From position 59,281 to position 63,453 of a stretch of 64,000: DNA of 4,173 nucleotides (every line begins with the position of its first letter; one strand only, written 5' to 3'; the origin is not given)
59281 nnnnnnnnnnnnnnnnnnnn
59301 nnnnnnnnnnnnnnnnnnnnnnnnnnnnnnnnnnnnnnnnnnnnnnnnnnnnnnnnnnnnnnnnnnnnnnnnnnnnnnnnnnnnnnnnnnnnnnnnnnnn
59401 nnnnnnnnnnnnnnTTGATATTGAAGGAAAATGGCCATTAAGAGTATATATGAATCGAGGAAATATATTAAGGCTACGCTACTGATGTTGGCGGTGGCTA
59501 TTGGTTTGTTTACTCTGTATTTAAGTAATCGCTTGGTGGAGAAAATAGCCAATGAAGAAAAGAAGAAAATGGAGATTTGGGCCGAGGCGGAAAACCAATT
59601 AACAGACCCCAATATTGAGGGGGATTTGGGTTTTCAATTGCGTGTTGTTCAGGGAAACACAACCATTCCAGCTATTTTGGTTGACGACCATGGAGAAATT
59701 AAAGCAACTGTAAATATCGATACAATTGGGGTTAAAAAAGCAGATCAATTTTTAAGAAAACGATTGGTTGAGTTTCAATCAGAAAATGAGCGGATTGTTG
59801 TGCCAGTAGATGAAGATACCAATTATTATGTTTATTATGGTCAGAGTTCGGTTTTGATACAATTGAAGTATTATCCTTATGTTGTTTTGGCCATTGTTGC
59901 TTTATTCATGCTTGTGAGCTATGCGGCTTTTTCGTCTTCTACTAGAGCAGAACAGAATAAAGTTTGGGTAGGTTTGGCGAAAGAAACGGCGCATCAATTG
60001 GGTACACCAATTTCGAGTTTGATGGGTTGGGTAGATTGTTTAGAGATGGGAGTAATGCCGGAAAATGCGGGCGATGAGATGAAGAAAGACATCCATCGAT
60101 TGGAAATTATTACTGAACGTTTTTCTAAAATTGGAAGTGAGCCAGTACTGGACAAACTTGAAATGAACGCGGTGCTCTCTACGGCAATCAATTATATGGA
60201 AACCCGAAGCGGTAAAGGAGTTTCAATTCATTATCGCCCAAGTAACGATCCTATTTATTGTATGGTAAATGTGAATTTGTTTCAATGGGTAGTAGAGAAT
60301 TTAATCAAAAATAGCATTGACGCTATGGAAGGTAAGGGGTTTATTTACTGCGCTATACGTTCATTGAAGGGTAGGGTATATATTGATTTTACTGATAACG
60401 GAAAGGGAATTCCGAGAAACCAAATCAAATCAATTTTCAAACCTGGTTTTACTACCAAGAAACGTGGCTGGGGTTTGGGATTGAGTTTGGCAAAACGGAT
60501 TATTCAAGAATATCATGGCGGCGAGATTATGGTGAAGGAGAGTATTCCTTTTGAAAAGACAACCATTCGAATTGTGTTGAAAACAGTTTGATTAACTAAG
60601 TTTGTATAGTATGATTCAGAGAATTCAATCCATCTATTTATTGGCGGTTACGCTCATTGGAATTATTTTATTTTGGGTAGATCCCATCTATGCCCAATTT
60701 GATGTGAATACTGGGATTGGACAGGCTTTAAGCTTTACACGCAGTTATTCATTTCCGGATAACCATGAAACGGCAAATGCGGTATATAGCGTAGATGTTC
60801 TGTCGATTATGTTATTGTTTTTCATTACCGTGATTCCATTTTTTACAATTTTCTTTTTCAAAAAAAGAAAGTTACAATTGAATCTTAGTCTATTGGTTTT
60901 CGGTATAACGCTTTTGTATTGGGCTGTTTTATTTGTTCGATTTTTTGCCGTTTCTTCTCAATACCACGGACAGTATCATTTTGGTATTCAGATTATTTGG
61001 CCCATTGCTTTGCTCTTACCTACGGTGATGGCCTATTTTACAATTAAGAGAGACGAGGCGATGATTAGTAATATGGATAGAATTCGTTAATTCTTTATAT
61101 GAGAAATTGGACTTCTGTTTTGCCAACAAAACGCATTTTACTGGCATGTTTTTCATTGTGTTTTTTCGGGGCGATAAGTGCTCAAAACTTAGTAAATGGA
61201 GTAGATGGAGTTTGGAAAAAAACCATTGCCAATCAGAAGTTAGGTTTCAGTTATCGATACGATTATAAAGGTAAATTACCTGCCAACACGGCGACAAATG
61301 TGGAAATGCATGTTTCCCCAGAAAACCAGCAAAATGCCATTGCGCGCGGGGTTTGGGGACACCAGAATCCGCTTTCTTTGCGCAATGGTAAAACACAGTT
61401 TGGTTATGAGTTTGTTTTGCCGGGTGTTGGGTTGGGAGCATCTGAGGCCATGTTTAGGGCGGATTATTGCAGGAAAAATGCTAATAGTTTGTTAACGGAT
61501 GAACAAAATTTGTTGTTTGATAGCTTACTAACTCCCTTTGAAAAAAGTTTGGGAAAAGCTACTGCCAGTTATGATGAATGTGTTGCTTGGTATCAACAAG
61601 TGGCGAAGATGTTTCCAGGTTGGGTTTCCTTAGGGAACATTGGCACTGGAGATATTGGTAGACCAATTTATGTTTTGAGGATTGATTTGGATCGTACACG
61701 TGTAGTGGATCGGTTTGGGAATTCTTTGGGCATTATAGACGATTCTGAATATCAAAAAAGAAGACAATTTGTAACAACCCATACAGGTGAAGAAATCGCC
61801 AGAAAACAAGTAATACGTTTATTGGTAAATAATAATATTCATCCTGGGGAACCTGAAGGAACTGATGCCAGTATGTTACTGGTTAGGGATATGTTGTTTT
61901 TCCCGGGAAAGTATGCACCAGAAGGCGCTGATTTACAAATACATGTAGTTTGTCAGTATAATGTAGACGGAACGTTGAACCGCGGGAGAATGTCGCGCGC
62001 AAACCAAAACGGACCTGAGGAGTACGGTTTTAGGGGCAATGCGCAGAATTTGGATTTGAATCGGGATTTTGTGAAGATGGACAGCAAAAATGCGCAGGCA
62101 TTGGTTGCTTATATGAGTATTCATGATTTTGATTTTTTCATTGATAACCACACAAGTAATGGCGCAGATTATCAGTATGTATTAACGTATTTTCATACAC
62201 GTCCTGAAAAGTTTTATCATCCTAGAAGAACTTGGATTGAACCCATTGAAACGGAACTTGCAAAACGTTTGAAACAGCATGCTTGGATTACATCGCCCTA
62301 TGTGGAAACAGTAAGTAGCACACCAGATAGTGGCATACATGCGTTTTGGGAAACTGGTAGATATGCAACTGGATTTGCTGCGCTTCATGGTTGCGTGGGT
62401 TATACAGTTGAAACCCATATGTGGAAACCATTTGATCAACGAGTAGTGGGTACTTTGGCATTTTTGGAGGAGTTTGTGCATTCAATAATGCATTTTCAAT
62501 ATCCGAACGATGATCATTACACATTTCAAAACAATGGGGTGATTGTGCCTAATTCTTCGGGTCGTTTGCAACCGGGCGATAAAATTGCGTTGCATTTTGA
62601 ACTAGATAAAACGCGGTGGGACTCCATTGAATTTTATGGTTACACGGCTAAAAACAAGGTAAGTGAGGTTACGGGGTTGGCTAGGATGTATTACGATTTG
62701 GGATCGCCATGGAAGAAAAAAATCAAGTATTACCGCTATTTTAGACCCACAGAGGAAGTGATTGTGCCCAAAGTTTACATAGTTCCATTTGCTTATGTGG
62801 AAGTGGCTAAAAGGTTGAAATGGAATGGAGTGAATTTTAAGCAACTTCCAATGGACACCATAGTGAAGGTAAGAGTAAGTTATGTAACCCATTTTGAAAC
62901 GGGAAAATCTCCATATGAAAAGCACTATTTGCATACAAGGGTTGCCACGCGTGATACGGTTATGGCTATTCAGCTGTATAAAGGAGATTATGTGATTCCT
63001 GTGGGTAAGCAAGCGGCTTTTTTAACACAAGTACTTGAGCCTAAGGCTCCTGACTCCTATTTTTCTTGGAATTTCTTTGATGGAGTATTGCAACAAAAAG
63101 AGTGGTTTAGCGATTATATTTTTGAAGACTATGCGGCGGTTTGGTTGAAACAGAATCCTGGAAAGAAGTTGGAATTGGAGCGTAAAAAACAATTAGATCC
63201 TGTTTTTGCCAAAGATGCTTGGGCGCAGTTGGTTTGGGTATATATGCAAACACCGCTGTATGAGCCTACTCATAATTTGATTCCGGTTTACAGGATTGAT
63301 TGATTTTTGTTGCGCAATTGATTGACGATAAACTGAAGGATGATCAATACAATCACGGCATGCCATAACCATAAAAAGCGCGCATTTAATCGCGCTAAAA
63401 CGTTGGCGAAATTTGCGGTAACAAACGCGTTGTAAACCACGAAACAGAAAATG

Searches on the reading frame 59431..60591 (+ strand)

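Call 58: search_protein_families(library=pfam, proteins=[window:59431-60591:+], max_evalue=0.01)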
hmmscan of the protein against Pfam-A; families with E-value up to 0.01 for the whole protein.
window:59431-60591:+ (386 aa): 4 families
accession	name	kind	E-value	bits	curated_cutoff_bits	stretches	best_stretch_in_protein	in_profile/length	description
PF02518.31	HATPase_c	-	7.9e-19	68.6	26.4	1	284-384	6-108/111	Histidine kinase-, DNA gyrase B-, and HSP90-like ATPase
PF13589.12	HATPase_c_3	-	0.00072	20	25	1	285-344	4-62/137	Histidine kinase-, DNA gyrase B-, and HSP90-like ATPase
PF14501.12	HATPase_c_5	-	0.0012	19.1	22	1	287-366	9-86/102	GHKL domain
PF00512.31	HisKA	-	0.0084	16.6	26.9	0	185-233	8-62/66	His Kinase A (phospho-acceptor) domain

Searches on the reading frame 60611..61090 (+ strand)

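Call 58: search_protein_families(library=pfam, proteins=[window:60611-61090:+], max_evalue=0.01)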
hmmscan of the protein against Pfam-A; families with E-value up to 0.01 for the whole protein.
window:60611-61090:+ (159 aa): 1 family
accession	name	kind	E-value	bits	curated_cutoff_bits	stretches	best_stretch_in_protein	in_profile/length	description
PF14126.11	DUF4293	-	4.4e-25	89.1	27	1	2-158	1-153/153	Domain of unknown function (DUF4293)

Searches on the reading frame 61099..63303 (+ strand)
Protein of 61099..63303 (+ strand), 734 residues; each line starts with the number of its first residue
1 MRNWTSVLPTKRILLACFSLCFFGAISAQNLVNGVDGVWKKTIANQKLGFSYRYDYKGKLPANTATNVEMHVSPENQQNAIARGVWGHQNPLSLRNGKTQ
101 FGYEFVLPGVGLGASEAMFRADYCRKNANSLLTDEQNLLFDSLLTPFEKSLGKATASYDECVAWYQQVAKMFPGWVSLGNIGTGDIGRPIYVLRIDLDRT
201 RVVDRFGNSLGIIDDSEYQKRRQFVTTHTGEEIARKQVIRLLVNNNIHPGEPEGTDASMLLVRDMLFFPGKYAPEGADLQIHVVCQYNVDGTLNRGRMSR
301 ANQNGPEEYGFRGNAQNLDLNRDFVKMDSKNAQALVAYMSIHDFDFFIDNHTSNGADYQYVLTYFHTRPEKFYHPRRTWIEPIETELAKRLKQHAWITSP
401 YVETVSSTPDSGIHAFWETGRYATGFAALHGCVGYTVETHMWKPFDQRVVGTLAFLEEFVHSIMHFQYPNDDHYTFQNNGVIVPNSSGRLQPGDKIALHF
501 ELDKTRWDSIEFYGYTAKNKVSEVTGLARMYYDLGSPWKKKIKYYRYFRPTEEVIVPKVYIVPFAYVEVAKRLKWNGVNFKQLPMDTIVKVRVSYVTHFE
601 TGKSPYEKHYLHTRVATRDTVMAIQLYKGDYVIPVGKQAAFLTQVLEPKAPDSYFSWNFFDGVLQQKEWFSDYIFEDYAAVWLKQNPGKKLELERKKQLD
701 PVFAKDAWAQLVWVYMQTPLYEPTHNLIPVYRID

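Call 58: search_protein_families(library=pfam, proteins=[window:61099-63303:+], max_evalue=0.01)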
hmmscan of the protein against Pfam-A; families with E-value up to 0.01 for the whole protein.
window:61099-63303:+ (734 aa): 1 family
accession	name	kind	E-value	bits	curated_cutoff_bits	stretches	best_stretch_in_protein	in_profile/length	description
PF00246.29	Peptidase_M14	-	2.1e-09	37.8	21.6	1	162-327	2-136/286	Zinc carboxypeptidase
